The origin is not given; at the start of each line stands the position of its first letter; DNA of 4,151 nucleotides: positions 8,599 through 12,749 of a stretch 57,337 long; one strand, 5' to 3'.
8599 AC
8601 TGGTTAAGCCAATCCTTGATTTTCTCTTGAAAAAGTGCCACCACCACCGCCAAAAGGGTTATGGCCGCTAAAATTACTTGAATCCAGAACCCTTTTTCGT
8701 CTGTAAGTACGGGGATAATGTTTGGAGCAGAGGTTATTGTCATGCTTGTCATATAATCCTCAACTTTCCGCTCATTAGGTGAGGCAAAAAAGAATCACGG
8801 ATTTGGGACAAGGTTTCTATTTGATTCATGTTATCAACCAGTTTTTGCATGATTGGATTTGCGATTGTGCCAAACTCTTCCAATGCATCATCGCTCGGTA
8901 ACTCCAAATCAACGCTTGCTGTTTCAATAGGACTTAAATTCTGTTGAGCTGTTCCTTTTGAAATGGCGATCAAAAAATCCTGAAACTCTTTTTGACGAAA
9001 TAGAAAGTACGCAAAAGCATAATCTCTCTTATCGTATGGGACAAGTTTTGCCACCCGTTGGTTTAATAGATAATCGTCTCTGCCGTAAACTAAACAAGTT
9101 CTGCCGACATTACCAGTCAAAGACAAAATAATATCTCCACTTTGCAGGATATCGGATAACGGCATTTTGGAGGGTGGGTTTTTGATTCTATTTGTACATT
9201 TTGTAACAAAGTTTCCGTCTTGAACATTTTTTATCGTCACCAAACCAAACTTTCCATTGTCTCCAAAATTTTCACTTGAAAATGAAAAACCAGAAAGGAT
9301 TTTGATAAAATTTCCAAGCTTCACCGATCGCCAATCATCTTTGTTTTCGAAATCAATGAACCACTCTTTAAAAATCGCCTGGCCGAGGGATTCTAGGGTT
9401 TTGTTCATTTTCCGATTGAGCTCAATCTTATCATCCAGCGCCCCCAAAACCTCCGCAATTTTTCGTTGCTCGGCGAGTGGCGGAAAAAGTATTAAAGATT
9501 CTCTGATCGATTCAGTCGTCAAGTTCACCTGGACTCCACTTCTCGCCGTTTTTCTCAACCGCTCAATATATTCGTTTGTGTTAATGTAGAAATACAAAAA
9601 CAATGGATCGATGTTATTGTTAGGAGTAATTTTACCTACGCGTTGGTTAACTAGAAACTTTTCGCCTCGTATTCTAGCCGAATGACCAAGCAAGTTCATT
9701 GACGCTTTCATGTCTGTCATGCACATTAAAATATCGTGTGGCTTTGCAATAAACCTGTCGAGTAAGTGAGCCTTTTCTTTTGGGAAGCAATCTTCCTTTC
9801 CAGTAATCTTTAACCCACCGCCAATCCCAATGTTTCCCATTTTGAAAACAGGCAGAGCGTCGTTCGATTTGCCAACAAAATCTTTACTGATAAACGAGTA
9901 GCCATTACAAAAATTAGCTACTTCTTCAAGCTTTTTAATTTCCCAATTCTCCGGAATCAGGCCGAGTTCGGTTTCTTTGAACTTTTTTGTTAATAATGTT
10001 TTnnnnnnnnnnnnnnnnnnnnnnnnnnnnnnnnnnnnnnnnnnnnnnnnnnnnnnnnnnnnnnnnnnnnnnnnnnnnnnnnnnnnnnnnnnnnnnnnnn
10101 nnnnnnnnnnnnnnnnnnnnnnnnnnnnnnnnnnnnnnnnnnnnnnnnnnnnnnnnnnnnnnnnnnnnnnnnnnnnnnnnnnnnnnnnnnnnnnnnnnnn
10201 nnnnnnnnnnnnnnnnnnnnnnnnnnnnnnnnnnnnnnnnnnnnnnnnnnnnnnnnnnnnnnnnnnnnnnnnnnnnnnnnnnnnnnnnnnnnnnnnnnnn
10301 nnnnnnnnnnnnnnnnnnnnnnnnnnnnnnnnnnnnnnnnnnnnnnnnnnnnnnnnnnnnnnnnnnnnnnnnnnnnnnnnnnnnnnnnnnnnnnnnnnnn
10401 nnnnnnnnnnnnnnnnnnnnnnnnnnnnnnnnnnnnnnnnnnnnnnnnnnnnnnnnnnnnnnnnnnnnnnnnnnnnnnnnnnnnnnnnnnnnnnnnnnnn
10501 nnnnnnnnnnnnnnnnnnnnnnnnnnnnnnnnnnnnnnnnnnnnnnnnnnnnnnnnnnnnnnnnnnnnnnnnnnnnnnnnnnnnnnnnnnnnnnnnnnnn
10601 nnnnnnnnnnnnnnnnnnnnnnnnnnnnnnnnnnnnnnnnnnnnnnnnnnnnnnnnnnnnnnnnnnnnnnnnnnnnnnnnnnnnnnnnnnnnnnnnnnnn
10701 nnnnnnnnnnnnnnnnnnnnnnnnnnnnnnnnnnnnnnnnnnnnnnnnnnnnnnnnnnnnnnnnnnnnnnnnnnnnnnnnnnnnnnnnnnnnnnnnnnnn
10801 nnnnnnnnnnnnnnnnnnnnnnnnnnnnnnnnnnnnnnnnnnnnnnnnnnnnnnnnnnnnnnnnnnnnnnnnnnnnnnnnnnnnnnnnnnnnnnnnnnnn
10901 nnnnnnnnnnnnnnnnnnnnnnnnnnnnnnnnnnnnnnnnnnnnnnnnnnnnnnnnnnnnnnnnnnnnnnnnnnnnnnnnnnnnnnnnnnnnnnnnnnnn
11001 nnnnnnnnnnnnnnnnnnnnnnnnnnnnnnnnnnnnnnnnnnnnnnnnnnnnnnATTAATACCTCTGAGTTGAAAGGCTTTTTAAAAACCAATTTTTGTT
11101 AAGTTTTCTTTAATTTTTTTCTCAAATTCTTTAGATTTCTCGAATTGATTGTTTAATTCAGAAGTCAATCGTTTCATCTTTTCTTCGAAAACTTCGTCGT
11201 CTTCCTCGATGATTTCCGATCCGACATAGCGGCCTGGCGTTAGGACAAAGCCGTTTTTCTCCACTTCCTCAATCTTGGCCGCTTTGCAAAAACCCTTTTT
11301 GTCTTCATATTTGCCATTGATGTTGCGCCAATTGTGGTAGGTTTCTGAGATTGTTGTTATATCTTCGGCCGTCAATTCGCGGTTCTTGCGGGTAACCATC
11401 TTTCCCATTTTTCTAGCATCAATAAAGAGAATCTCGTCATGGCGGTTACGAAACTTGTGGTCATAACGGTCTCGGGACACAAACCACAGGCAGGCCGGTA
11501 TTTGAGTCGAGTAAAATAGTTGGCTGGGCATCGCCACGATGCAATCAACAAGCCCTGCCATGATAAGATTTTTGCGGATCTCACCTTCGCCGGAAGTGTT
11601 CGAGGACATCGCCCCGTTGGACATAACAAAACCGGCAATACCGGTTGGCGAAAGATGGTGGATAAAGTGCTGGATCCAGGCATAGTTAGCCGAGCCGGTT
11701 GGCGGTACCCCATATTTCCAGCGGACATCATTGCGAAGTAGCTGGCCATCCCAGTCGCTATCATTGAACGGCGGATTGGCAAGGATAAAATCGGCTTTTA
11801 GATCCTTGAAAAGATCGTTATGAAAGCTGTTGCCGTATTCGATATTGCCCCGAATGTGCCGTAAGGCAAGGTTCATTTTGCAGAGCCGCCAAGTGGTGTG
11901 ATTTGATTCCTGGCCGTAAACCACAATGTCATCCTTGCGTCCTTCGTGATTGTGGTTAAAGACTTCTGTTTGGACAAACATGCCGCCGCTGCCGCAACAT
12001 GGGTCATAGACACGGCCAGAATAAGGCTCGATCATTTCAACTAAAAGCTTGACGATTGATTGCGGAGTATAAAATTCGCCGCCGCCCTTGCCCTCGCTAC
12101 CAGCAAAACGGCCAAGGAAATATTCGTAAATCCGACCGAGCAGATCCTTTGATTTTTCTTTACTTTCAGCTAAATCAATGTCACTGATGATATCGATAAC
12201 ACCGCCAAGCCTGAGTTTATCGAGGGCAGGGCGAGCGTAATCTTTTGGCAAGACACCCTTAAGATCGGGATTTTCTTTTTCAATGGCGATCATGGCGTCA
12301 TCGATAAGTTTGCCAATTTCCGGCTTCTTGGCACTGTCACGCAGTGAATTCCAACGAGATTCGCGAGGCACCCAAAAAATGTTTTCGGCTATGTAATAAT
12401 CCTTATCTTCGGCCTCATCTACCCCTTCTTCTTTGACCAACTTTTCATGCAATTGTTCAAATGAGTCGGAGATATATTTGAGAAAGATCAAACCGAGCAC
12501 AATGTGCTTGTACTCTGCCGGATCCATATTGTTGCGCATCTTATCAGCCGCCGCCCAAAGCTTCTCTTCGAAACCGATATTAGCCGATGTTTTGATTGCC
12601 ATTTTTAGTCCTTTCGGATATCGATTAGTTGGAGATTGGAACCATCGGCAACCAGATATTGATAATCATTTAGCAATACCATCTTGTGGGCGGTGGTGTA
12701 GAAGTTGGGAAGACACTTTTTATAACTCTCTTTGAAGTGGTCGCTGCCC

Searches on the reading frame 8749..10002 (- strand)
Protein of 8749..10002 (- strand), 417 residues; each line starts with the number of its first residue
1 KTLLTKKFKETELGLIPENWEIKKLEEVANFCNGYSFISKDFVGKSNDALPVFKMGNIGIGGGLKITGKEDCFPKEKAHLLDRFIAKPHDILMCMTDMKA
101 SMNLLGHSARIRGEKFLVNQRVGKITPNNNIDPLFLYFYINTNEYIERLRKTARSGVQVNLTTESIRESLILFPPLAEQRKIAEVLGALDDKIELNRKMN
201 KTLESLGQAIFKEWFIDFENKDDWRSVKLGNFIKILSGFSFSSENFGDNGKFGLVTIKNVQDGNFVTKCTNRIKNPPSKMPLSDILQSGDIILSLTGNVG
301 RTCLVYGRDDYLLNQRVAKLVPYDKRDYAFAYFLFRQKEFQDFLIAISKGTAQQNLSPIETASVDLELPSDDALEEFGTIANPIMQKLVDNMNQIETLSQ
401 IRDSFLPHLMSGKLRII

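Call 37: search_protein_families(library=pfam, proteins=[window:8749-10002:-], max_evalue=0.00001)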
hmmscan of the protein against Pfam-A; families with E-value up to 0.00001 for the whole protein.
window:8749-10002:- (417 aa): 1 family
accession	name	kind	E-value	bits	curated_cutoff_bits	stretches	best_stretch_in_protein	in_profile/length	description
PF01420.25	Methylase_S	-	5e-28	98.8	22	2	17-204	1-167/168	Type I restriction modification DNA specificity domain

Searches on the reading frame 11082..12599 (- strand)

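Call 37: search_protein_families(library=pfam, proteins=[window:11082-12599:-], max_evalue=0.00001)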
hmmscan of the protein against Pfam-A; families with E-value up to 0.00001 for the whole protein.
window:11082-12599:- (505 aa): 2 families
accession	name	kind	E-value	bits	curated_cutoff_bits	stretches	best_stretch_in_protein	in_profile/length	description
PF02384.22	N6_Mtase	-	8.4e-108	360.8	20.4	1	150-466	2-310/311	N-6 DNA Methylase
PF12161.14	HsdM_N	-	1.2e-27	97.6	24.5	1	11-132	2-129/135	HsdM N-terminal domain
